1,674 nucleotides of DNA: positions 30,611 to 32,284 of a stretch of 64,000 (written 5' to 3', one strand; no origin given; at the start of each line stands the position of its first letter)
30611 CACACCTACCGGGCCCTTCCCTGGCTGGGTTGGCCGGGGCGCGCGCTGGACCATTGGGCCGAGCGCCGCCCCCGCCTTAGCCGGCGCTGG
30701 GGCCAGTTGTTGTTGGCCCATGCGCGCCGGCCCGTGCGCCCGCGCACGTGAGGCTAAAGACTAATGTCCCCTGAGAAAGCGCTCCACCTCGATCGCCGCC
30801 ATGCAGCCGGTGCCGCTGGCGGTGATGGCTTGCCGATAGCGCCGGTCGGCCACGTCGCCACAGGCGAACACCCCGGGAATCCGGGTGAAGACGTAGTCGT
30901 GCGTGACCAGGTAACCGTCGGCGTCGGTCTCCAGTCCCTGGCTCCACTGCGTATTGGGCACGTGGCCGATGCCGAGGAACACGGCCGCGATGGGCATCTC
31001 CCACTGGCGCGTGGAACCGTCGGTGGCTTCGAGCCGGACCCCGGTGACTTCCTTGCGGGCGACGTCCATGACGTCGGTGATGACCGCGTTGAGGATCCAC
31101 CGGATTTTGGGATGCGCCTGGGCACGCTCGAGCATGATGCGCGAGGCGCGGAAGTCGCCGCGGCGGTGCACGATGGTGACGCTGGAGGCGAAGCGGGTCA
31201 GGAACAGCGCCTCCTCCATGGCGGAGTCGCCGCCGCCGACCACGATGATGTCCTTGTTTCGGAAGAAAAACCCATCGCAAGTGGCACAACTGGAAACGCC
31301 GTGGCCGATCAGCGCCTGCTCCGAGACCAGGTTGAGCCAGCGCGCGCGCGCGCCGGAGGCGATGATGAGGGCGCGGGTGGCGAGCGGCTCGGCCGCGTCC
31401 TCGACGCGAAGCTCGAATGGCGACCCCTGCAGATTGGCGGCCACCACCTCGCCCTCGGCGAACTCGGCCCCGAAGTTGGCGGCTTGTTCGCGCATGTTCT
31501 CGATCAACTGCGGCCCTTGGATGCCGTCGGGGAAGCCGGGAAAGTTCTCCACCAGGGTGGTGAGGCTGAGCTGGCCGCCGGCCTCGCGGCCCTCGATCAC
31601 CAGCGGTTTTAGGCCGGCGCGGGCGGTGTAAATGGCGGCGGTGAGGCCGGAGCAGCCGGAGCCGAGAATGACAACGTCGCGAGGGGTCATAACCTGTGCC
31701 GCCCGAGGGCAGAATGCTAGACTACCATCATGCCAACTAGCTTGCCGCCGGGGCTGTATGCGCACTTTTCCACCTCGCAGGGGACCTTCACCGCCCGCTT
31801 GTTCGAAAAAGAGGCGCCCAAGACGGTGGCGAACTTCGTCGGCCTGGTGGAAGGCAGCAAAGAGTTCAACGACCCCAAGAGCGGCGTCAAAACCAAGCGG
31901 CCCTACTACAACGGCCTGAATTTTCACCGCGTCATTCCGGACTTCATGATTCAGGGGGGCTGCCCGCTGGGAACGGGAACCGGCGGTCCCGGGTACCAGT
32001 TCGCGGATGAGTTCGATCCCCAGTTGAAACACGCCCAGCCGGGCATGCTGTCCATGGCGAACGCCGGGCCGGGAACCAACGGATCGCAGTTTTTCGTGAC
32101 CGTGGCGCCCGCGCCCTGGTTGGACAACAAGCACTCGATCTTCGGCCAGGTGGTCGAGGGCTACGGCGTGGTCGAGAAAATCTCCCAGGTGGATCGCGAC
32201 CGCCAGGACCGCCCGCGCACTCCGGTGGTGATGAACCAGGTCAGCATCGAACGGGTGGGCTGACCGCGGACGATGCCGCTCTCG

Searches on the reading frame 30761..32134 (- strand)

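Call 50: search_protein_families(library=pfam, proteins=[window:30761-32134:-], max_evalue=0.00001)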
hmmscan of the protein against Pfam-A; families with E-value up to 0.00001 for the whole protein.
window:30761-32134:- (457 aa): 7 families
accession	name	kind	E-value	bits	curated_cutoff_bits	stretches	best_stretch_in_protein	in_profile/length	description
PF07992.20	Pyr_redox_2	-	2.6e-45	155.5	26.1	1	153-443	2-291/291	Pyridine nucleotide-disulphide oxidoreductase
PF00070.33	Pyr_redox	-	5.1e-17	62.6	22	1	296-369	2-80/82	Pyridine nucleotide-disulphide oxidoreductase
PF13738.12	Pyr_redox_3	-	6.4e-14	52.3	30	1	239-426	111-305/305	Pyridine nucleotide-disulphide oxidoreductase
PF00890.30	FAD_binding_2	-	2.2e-07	30.9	20.4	0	153-191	1-40/414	FAD binding domain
PF01266.30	DAO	-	5.8e-07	29.8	27.9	0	153-187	1-37/353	FAD dependent oxidoreductase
PF01946.23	Thi4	-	1e-06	28.6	26.2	0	152-185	18-52/235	Thi4 family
PF12831.13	FAD_oxidored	-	3.3e-06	27.1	27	0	153-191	1-40/416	FAD dependent oxidoreductase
